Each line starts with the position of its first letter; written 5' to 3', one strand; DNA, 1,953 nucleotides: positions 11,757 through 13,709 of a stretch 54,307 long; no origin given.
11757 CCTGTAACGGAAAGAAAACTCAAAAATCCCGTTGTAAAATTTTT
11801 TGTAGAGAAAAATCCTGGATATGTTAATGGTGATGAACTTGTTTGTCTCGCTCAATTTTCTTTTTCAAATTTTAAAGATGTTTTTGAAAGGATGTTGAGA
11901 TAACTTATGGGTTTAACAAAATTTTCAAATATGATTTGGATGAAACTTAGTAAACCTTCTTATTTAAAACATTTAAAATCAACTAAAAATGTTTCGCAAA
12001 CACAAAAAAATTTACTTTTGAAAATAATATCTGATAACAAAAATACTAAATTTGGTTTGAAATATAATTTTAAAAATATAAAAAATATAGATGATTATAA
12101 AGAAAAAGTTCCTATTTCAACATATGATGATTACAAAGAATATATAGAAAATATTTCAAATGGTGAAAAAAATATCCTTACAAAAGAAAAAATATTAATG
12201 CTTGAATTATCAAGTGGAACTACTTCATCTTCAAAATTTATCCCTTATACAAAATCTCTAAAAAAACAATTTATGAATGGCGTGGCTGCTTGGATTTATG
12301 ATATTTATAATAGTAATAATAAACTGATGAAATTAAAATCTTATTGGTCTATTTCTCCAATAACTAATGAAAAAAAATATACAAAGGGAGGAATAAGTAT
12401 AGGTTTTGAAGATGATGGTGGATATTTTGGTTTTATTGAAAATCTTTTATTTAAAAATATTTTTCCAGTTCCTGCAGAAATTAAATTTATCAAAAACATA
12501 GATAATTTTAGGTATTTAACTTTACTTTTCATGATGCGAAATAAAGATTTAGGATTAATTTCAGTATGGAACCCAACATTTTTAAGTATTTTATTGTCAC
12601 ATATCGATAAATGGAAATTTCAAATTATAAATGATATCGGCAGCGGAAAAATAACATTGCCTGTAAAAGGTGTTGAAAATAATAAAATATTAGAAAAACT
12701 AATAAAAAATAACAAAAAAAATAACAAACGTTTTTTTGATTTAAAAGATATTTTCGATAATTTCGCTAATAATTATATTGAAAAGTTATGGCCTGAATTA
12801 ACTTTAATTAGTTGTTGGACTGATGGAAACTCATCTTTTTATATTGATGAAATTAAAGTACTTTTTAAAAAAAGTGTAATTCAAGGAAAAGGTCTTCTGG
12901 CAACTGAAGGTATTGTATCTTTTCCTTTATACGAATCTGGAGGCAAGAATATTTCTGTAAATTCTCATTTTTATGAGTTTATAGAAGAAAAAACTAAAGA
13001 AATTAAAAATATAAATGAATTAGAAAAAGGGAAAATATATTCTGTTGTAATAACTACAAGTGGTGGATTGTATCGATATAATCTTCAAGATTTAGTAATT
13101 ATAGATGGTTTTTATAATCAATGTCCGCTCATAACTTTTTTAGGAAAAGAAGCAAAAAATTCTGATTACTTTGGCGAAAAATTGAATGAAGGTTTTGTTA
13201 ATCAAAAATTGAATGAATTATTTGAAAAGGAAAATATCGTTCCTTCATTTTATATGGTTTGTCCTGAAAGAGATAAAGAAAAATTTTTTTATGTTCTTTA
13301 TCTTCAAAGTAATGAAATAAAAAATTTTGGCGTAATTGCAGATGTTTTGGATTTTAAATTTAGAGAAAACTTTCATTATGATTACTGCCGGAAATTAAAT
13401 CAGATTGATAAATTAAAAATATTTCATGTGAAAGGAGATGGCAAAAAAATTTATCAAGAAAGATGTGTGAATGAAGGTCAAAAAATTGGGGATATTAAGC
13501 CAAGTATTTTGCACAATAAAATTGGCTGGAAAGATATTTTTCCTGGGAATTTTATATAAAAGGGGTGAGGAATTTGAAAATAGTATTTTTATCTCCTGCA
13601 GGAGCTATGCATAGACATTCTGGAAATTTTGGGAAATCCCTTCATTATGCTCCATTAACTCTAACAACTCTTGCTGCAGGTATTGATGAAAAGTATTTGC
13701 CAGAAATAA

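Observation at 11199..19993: Orphan 8.8-kb operon: GH3-type adenylating enzyme plus four tandem B12-domain radical SAM paralogues, flanked by two unassignable proteins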

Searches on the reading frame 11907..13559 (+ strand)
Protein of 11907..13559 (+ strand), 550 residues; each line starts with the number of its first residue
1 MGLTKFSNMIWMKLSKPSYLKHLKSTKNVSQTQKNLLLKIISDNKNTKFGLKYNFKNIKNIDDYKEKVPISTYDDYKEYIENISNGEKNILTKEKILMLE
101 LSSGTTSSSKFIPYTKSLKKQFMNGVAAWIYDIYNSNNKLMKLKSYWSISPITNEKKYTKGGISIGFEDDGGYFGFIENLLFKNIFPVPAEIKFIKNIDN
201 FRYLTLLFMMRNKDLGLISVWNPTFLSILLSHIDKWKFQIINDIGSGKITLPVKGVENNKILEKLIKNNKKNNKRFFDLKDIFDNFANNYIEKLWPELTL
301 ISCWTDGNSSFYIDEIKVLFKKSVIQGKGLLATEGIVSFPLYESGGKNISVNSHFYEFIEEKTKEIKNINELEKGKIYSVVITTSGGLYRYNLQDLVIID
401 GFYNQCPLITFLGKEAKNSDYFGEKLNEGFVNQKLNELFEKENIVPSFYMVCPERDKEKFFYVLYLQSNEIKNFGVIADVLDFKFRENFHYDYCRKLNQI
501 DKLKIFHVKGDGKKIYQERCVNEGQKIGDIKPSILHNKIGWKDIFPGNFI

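Call 3: search_protein_families(library=pfam, proteins=[window:11907-13559:+], max_evalue=0.01)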
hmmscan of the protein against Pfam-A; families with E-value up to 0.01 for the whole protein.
window:11907-13559:+ (550 aa): 3 families
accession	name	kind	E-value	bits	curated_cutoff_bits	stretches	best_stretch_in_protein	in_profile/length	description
PF03321.19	GH3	-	1.5e-57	195.6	23.6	1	24-322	7-301/304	GH3 family N-terminal domain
PF23571.1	GH3_M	-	1.7e-18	66.9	23.6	1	351-414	5-75/75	GH3 family central domain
PF23572.1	GH3_C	-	7e-07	30.4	23.6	1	438-537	10-116/119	GH3 family C-terminal domain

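Call 4: search_protein_families(library=ncbifam, proteins=[window:11907-13559:+], max_evalue=0.01)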
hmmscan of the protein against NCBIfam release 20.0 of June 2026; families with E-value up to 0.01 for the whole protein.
window:11907-13559:+ (550 aa): 1 family
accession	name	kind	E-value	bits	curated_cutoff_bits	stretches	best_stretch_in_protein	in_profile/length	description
NF052613.1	OlsH_GH3_orni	equivalog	1.6e-18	66.6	620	2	22-120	32-131/524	lyso-ornithine lipid synthetase OlsH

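Call 8: find_encoding_contigs(protein=window:11907-13559:+, flank=10000, max_places=6)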
Protein window:11907-13559:+ (550 aa): 17 contigs read that carry it; 6 places shown.
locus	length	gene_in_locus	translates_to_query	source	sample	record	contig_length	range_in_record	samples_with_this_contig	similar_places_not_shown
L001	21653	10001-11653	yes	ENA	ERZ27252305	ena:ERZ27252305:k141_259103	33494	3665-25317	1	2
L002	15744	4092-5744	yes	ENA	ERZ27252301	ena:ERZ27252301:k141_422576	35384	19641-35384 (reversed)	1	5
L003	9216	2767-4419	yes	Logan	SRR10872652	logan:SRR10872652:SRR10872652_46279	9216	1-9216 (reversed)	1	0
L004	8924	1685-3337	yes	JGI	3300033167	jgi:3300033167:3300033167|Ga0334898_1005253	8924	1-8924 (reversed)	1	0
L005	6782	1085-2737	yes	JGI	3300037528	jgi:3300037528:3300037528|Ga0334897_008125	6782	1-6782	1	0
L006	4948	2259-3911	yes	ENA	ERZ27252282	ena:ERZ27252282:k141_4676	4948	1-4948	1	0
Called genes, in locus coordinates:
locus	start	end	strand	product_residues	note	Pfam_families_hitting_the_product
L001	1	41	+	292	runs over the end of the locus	PF02775:TPP_enzyme_C, PF12367:PFO_beta_C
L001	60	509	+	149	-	PF00578:AhpC-TSA, PF08534:Redoxin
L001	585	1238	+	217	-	PF02310:B12-binding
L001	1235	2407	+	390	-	PF12704:MacB_PCD (weak), PF02687:FtsX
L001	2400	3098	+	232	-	PF02463:SMC_N, PF00005:ABC_tran, PF13304:AAA_21 (faint)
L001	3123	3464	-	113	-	-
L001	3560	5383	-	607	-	PF00009:GTP_EFTU, PF22042:EF-G_D2 (faint), PF03144:GTP_EFTU_D2, PF00679:EFG_C, PF06421:LepA_C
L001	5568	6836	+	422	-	PF05598:DUF772, PF01609:DDE_Tnp_1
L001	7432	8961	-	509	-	-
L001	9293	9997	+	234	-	-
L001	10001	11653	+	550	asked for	PF03321:GH3, PF23571:GH3_M, PF23572:GH3_C (weak)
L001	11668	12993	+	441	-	PF02310:B12-binding, PF04055:Radical_SAM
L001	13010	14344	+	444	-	PF02310:B12-binding, PF04055:Radical_SAM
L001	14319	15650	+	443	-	PF02310:B12-binding (weak), PF19864:Radical_SAM_N2 (faint), PF04055:Radical_SAM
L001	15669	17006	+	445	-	PF02310:B12-binding (faint), PF04055:Radical_SAM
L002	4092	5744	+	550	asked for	PF03321:GH3, PF23571:GH3_M, PF23572:GH3_C (weak)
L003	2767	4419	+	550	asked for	PF03321:GH3, PF23571:GH3_M, PF23572:GH3_C (weak)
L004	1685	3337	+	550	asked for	PF03321:GH3, PF23571:GH3_M, PF23572:GH3_C (weak)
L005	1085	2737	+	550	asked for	PF03321:GH3, PF23571:GH3_M, PF23572:GH3_C (weak)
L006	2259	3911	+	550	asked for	PF03321:GH3, PF23571:GH3_M, PF23572:GH3_C (weak)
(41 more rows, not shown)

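Call 9: find_related_loci(query=window:11907-13559:+, collection=genome_contigs, flank=10000)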
Query window:11907-13559:+ (550 aa) in genome_contigs; peptide patterns used: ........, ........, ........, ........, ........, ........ (x = any residue, [..] = any of these).
91 stretches matched a pattern; 47 encode a relative of the query (tblastn E <= 1e-3); 47 distinct loci.
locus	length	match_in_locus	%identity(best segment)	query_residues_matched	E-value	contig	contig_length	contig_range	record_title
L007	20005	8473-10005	44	27-550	3e-153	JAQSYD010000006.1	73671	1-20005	MAG: Clostridia bacterium isolate L_E1_T20_A_bin.75 scaffold_1706, whole genome shotgun sequence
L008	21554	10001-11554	44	25-550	4e-150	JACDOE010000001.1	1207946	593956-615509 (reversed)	MAG: Bacillaceae bacterium isolate GB_MAG13_007 c_000000000002, whole genome shotgun sequence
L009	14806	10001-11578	44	4-545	2e-149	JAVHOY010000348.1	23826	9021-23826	MAG: bacterium isolate WB02no20_51_33 NODE_881_length_23826_cov_18.911236, whole genome shotgun sequence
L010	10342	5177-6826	42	10-549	8e-146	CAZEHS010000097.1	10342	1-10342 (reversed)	MAG TPA_asm: uncultured Peptostreptococcaceae bacterium isolate SRP302447_co2_799 genome assembly, contig: NODE_18134_le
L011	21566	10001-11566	42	5-545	9e-146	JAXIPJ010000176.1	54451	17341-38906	MAG: Anaerolineales bacterium isolate Fractures_MAG_16 c_000000214932, whole genome shotgun sequence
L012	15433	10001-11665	40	7-550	1e-144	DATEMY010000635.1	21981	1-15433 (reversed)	MAG TPA_asm: Blastocatellia bacterium isolate SMAG_U8955 k141_1400300, whole genome shotgun sequence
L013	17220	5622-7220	41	8-545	3e-143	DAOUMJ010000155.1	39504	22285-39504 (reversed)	MAG TPA_asm: Anaerolineales bacterium isolate W58_115 k99_291676, whole genome shotgun sequence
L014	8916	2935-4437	42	8-550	9e-143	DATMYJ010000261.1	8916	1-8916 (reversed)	MAG TPA_asm: Desulfitobacteriaceae bacterium isolate SMAG_U13143 k141_76231, whole genome shotgun sequence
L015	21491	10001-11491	44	14-550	2e-142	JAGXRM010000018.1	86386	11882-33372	MAG: Clostridiales bacterium isolate CROMO_A_104 c_000000423092, whole genome shotgun sequence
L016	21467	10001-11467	45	21-550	8e-142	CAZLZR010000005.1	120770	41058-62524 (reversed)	MAG TPA_asm: uncultured Acetivibrio sp. isolate binchicken_co152_19 genome assembly, contig: NODE_165_length_120770_cov_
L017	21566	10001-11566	41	4-545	6e-138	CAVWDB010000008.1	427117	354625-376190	MAG: uncultured Chloroflexia bacterium isolate MFD04944.bin.2.201 genome assembly, contig: contig_29901, whole genome sh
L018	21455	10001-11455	41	21-549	3e-137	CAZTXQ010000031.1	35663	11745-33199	MAG TPA_asm: uncultured Mageeibacillus sp. isolate SRP192927_co1_228 genome assembly, contig: NODE_1876_length_35663_cov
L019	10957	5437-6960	43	8-550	6e-137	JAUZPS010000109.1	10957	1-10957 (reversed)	MAG: Bacillota bacterium isolate bin150(14d) FHPBLPLK_109, whole genome shotgun sequence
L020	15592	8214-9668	41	21-549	5e-136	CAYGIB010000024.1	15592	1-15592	MAG TPA_asm: uncultured Oscillospiraceae bacterium isolate ERP113451_co2_60 genome assembly, contig: NODE_2573_length_15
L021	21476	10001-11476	44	14-550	2e-135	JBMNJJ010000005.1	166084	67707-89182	MAG: Peptococcia bacterium isolate SBF912LR0HQ0032 contig_48166, whole genome shotgun sequence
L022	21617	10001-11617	37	7-550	3e-134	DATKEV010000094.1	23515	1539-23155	MAG TPA_asm: Candidatus Udaeobacter sp. isolate SMAG_U14508 k141_4185108, whole genome shotgun sequence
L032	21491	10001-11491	40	10-549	2e-113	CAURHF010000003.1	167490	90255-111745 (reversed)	MAG TPA_asm: uncultured Fusobacterium sp. isolate ERR9969044_bin.15_MetaWRAP_v1.3_MAG genome assembly, contig: ERZ216159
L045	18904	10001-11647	39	7-550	9e-138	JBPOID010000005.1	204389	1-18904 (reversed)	MAG: Candidatus Tayloriibacteriota bacterium isolate MAG_71 c_000000444523, whole genome shotgun sequence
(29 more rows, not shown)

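Call 24: search_protein_families(library=pfam, proteins=[L011:8294-9280:+, L011:790-1671:+, L012:5786-6817:+, L008:5508-6629:+, L009:8611-9252:+, L012:9279-9977:+], max_evalue=0.001)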
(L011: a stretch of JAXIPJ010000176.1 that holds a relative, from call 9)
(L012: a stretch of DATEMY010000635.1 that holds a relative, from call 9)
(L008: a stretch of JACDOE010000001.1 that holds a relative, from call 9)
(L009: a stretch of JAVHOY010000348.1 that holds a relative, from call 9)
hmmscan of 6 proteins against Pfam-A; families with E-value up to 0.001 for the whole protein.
L011:8294-9280:+ (328 aa): 1 family
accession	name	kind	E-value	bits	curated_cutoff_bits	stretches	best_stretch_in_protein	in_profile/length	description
PF00355.32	Rieske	-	3.2e-21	75.5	20.3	1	18-102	1-85/88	Rieske [2Fe-2S] domain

L011:790-1671:+ (293 aa): 1 family
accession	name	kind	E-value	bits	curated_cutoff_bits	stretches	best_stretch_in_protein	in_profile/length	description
PF07719.23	TPR_2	-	0.00088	19.7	27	0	25-52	5-32/34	Tetratricopeptide repeat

L012:5786-6817:+ (343 aa): 1 family
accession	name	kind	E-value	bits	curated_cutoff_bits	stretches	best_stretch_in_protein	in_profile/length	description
PF00487.30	FA_desaturase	-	4.4e-19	69.7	29.7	1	72-305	1-235/253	Fatty acid desaturase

L008:5508-6629:+ (373 aa): 2 families
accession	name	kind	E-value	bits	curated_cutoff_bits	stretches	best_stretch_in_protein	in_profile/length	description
PF04055.27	Radical_SAM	-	4.5e-21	76.2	29.5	1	84-241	2-158/166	Radical SAM superfamily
PF13186.11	SPASM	-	3.4e-13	50.1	21.5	1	298-365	1-67/67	Iron-sulfur cluster-binding domain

L009:8611-9252:+ (213 aa): 0 families

L012:9279-9977:+ (232 aa): 5 families
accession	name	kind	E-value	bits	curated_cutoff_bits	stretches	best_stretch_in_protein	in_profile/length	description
PF12680.13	SnoaL_2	-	7.4e-10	39.8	27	1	67-117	6-55/102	SnoaL-like domain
PF14534.12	DUF4440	-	2.5e-08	34.8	25.2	1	60-166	3-101/107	Domain of unknown function (DUF4440)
PF13577.12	SnoaL_4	-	4.7e-06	27.1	24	1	67-181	18-125/126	SnoaL-like domain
PF13474.12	SnoaL_3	-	5.1e-06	27.3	22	1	63-184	6-117/121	SnoaL-like domain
PF07366.18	SnoaL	-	0.00029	21.1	28.4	1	61-110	3-52/126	SnoaL-like polyketide cyclase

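Call 33: search_solved_structures(query=window:11907-13559:+, max_evalue=0.001, show_alignments=1)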
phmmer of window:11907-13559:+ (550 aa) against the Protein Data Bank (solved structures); distinct sequences matched with E-value up to 0.001: 10.
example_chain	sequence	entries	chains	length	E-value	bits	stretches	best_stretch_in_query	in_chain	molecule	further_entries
4epm_A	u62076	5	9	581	1.5e-16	63.6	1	19-429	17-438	4-substituted benzoates-glutamate ligase GH3.12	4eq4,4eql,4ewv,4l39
6oms_A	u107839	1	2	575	1.7e-16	63.4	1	20-429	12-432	4-substituted benzoates-glutamate ligase GH3.12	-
6avh_A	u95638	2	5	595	1.5e-15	60.2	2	26-130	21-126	GH3.15 acyl acid amido synthetase | AtGH3.15 acyl acid amido synthetase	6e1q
4b2g_A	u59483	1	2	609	4.3e-14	55.5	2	25-114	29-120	GH3-1 AUXIN CONJUGATING ENZYME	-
5kod_A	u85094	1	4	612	1.2e-13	53.9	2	338-414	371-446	Indole-3-acetic acid-amido synthetase GH3.5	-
5ech_A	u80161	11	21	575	5.2e-13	51.9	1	25-415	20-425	Jasmonic acid-amido synthetase JAR1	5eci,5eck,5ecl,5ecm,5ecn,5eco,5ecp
4epl_A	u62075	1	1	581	5.3e-13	51.8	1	25-415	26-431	Jasmonic acid-amido synthetase JAR1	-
7vka_A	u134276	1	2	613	1.3e-12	50.5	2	339-415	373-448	Indole-3-acetic acid-amido synthetase GH3.6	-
9fwd_A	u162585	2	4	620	1.4e-12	50.5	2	339-415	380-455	Indole-3-acetic acid-amido synthetase GH3.6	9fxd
7dk8_A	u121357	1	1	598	2.5e-12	49.6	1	25-113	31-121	Probable indole-3-acetic acid-amido synthetase GH3.8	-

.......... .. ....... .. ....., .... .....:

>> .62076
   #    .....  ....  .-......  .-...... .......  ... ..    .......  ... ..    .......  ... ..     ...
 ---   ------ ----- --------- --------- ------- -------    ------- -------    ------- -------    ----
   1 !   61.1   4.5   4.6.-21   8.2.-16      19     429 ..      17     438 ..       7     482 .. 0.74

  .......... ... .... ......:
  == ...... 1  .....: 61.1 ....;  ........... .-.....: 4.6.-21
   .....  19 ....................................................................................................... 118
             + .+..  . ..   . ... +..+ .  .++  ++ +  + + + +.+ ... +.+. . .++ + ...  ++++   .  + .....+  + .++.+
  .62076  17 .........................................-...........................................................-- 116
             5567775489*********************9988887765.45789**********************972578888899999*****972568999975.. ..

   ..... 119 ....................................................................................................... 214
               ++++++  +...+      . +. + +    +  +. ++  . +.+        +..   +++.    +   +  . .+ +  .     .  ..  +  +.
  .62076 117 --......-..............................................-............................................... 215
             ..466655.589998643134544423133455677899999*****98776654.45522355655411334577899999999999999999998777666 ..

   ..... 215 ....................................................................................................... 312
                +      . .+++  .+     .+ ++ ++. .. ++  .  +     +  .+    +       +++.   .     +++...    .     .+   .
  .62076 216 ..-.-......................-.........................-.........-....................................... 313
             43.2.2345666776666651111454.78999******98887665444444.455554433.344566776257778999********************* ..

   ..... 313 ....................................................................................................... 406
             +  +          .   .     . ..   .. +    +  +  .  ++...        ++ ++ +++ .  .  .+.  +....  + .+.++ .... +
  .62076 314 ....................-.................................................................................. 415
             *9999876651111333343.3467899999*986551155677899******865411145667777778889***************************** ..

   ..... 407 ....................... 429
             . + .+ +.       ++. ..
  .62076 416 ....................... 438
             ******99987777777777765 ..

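Call 40: search_protein_families(library=pfam, proteins=[L022:12708-13685:+, L012:6834-7571:+, L012:7583-8263:+, L022:7595-8611:+, L022:8589-9242:+, L022:4670-7588:+, L022:17211-18227:+, L009:5870-7099:+, L013:3096-4883:+, L032:4142-6352:+], max_evalue=0.001)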
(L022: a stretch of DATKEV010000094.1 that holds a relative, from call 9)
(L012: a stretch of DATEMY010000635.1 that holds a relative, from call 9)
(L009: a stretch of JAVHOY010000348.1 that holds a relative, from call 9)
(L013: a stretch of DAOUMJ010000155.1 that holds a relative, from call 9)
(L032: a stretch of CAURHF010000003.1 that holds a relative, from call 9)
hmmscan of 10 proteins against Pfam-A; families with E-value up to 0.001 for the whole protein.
L022:12708-13685:+ (325 aa): 1 family
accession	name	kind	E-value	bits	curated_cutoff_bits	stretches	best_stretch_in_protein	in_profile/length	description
PF11583.14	AurF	-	1.2e-17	64.4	29.6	1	38-256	35-245/282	P-aminobenzoate N-oxygenase AurF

L012:6834-7571:+ (245 aa): 1 family
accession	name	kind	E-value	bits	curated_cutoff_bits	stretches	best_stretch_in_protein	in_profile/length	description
PF00132.30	Hexapep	-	8.7e-06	25.7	27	0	190-213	2-25/36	Bacterial transferase hexapeptide (six repeats)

L012:7583-8263:+ (226 aa): 2 families
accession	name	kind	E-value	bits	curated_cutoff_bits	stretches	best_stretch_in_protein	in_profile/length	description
PF14378.12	PAP2_3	-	4.2e-14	53.2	27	1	68-202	35-188/190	PAP2 superfamily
PF01569.27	PAP2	-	3.2e-11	43.5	27.2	1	94-207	6-123/130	PAP2 superfamily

L022:7595-8611:+ (338 aa): 2 families
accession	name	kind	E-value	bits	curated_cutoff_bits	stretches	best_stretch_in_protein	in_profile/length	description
PF00355.32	Rieske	-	9e-22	77.2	20.3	1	6-90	1-86/88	Rieske [2Fe-2S] domain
PF19112.6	VanA_C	-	2e-10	41.6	23.5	1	142-311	2-183/193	Vanillate O-demethylase oxygenase C-terminal domain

L022:8589-9242:+ (217 aa): 0 families

L022:4670-7588:+ (972 aa): 4 families
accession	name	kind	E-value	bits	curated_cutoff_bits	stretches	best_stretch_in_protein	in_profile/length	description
PF13517.12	FG-GAP_3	-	2.2e-33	115.1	26.9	3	616-681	1-61/61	FG-GAP-like repeat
PF01839.29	FG-GAP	-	5.9e-18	64.8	22.1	2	610-633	3-26/37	FG-GAP repeat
PF07593.17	UnbV_ASPIC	-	3.4e-13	49.7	23.4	1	888-958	1-67/68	ASPIC and UnbV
PF03116.20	NQR2_RnfD_RnfE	-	9e-09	35.5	27.7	1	188-277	173-256/296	NQR2, RnfD, RnfE family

L022:17211-18227:+ (338 aa): 0 families

L009:5870-7099:+ (409 aa): 3 families
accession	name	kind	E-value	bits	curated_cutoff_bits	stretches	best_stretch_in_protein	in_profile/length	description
PF06722.18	EryCIII-like_C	-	1e-10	42.2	31.7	1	287-392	24-130/145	Erythromycin biosynthesis protein CIII-like, C-terminal domain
PF00201.24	UDPGT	-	5.9e-08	32.4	19.5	1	161-383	186-414/499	UDP-glucoronosyl and UDP-glucosyl transferase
PF04101.22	Glyco_tran_28_C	-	8.8e-07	29.5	22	1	310-386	72-153/166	Glycosyltransferase family 28 C-terminal domain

L013:3096-4883:+ (595 aa): 3 families
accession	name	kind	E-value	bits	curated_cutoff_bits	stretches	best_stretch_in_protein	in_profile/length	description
PF04055.27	Radical_SAM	-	5.6e-15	56.3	29.5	1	82-227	2-149/166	Radical SAM superfamily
PF13186.11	SPASM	-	7.4e-11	42.6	21.5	1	294-358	1-64/67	Iron-sulfur cluster-binding domain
PF19298.5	KshA_C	-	0.00024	21.7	23.3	1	367-561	7-202/207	3-Ketosteroid 9alpha-hydroxylase C-terminal domain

L032:4142-6352:+ (736 aa): 0 families
